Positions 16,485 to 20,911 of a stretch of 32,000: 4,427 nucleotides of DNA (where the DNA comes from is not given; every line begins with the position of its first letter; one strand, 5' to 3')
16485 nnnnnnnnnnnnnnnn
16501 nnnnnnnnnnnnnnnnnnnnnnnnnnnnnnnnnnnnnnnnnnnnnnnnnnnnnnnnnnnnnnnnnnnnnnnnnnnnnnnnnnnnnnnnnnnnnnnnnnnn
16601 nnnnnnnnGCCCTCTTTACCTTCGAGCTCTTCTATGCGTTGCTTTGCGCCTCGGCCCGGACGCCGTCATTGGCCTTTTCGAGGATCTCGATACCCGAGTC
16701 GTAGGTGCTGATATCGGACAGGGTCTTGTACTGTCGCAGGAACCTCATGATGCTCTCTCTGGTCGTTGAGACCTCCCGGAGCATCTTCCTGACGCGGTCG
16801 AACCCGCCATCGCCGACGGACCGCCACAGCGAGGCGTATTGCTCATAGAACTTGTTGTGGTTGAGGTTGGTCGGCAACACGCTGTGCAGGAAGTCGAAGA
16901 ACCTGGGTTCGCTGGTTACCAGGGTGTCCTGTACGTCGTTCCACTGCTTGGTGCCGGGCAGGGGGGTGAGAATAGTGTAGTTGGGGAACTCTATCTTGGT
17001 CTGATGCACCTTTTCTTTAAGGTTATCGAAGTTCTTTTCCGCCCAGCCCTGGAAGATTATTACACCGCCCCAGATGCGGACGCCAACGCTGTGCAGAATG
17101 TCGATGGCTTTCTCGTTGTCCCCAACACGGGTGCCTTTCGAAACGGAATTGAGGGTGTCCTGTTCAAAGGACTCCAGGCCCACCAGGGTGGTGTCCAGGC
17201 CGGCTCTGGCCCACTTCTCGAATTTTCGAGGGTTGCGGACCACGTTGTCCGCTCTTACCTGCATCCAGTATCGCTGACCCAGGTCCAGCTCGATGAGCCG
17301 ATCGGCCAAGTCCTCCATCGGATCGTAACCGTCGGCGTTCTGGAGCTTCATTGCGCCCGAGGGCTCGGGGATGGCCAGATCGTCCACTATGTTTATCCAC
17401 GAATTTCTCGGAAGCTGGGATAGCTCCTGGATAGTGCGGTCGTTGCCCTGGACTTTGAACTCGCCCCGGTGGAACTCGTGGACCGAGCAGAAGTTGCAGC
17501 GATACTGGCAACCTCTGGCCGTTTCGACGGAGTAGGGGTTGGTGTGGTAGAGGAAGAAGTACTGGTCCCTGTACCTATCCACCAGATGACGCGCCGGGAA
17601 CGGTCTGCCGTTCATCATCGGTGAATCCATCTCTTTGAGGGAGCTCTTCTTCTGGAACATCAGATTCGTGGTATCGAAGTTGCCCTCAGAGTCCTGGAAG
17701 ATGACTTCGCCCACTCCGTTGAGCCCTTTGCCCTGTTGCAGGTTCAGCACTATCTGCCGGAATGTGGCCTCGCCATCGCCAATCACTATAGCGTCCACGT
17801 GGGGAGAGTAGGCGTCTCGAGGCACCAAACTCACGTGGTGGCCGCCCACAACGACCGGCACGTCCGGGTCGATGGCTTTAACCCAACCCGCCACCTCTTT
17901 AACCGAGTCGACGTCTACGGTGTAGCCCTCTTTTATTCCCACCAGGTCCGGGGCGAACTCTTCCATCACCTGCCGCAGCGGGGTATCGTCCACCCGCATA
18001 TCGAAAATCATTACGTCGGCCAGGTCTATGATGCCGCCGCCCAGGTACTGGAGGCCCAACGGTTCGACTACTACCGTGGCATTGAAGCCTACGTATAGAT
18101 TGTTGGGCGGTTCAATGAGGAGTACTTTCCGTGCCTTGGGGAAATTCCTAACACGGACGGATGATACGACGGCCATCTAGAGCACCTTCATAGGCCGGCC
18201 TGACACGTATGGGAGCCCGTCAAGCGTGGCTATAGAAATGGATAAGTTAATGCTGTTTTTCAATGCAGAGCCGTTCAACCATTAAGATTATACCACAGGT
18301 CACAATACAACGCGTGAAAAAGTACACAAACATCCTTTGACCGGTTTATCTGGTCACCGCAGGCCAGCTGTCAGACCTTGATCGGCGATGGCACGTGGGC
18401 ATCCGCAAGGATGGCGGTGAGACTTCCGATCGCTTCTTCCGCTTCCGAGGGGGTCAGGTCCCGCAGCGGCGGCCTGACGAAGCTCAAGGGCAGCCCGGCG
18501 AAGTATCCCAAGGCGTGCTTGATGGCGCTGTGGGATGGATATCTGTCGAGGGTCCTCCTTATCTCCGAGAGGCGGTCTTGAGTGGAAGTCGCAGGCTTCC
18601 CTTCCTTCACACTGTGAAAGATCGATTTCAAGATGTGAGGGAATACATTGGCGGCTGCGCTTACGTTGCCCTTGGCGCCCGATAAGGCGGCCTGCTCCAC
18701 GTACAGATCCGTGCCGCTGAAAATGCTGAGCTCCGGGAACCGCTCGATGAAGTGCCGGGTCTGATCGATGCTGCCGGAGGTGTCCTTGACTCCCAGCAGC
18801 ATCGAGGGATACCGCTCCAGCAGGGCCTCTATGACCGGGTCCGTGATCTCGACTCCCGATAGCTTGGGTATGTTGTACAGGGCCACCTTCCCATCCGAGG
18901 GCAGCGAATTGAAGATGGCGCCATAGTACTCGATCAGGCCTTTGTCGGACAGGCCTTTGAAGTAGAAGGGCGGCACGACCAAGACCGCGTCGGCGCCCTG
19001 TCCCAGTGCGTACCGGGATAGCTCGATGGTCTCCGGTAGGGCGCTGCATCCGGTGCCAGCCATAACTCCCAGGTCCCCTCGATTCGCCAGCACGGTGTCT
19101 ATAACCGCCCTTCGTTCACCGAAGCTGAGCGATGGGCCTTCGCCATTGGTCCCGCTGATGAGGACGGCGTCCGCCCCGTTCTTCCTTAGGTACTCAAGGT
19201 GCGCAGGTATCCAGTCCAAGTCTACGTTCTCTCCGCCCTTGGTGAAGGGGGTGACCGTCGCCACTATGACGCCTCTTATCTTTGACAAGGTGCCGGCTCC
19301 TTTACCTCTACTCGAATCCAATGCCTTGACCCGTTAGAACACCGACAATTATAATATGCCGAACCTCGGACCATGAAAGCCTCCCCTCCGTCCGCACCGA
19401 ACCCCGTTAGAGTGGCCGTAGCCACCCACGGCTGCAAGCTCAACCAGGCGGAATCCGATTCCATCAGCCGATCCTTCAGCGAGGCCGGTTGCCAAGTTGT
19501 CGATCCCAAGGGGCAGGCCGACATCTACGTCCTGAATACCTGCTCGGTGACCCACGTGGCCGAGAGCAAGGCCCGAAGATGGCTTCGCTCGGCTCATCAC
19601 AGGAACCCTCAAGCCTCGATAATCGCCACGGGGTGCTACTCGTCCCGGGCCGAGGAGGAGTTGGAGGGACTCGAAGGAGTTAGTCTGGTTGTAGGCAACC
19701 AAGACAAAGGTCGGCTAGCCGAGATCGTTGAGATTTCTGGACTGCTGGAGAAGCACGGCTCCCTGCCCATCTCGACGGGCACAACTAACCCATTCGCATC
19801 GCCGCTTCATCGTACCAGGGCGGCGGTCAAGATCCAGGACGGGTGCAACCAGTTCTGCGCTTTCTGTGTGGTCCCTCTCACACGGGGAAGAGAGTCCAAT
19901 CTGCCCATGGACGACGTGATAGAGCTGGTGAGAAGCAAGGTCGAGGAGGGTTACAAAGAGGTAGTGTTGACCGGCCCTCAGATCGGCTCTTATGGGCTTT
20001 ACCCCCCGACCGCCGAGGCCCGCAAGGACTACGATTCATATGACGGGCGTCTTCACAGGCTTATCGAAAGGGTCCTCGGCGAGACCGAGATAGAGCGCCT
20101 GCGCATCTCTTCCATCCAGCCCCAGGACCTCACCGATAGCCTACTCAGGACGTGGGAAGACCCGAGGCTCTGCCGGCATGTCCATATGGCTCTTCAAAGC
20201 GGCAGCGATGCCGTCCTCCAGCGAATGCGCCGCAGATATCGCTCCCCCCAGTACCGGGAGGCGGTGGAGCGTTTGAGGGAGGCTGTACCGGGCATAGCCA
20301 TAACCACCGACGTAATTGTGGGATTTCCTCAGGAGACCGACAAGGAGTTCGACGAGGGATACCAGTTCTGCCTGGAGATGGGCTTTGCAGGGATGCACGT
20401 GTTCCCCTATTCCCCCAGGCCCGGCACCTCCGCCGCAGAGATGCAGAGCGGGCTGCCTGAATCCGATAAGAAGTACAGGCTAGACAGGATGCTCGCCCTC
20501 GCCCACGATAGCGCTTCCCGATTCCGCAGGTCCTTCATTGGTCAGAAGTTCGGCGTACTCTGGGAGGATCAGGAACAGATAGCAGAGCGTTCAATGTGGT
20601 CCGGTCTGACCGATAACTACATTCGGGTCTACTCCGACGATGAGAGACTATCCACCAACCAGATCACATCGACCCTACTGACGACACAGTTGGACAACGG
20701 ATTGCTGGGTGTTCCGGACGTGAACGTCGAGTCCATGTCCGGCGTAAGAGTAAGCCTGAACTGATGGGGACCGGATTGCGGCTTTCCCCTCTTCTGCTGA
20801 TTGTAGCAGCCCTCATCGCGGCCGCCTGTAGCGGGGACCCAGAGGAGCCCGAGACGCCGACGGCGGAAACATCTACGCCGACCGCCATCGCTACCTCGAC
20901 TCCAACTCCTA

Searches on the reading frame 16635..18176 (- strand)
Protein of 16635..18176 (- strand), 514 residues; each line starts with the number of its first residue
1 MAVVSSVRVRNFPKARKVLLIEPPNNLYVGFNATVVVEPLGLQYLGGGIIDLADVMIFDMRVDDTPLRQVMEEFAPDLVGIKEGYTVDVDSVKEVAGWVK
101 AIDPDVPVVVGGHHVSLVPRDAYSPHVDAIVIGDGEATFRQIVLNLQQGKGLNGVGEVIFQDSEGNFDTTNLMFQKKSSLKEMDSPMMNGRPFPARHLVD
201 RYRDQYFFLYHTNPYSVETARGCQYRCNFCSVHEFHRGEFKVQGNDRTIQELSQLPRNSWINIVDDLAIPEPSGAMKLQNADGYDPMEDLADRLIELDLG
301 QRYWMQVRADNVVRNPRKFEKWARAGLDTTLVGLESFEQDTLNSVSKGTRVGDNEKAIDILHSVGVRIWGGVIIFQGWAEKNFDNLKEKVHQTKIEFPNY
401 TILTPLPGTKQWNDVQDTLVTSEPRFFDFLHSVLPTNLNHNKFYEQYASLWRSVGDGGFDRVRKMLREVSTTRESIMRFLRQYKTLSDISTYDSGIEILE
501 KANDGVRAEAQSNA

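Call 26: search_protein_families(library=pfam, proteins=[window:16635-18176:-], max_evalue=0.0001)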
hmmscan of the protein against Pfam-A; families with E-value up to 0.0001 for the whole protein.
window:16635-18176:- (514 aa): 2 families
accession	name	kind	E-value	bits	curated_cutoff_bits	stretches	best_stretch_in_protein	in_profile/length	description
PF02310.24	B12-binding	-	2.2e-17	63.4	32.1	1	32-142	7-120/121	B12 binding domain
PF04055.27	Radical_SAM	-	1.8e-10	41.7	29.5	1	218-388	2-164/166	Radical SAM superfamily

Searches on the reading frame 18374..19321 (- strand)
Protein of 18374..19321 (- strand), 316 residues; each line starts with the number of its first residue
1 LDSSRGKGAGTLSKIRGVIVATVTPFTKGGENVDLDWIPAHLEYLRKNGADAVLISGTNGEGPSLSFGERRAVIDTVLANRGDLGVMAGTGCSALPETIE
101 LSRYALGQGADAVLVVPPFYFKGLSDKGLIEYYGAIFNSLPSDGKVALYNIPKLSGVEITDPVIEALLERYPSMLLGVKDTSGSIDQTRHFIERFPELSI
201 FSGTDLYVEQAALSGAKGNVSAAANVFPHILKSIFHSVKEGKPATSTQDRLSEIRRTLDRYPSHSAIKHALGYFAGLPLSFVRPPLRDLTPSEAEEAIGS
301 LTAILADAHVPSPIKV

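Call 26: search_protein_families(library=pfam, proteins=[window:18374-19321:-], max_evalue=0.0001)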
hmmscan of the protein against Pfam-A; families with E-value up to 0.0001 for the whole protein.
window:18374-19321:- (316 aa): 1 family
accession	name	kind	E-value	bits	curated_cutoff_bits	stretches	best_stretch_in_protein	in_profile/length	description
PF00701.28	DHDPS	-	4.5e-51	173.7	22.1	1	15-296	2-281/289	Dihydrodipicolinate synthetase family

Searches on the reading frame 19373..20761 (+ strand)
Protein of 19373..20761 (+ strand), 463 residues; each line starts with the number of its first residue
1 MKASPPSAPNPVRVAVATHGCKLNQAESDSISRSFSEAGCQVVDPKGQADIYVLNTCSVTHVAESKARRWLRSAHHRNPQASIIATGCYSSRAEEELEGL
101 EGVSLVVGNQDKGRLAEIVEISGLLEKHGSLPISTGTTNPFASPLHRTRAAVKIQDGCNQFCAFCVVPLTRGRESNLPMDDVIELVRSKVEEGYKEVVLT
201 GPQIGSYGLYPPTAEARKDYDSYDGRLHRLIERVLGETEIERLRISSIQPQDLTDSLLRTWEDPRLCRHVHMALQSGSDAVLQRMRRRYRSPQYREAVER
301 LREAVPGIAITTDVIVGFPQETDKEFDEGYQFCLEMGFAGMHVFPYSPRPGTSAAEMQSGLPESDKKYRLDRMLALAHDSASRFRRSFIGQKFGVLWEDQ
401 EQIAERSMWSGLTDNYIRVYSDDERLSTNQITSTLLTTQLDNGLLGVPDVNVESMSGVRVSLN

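Call 26: search_protein_families(library=pfam, proteins=[window:19373-20761:+], max_evalue=0.0001)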
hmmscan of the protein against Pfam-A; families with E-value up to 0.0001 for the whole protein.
window:19373-20761:+ (463 aa): 2 families
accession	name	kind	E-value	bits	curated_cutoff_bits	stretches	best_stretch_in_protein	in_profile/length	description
PF00919.26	UPF0004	-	1.1e-22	80.3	27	1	13-108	1-98/98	Uncharacterized protein family UPF0004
PF04055.27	Radical_SAM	-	4.2e-22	79.5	29.5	1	153-332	2-165/166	Radical SAM superfamily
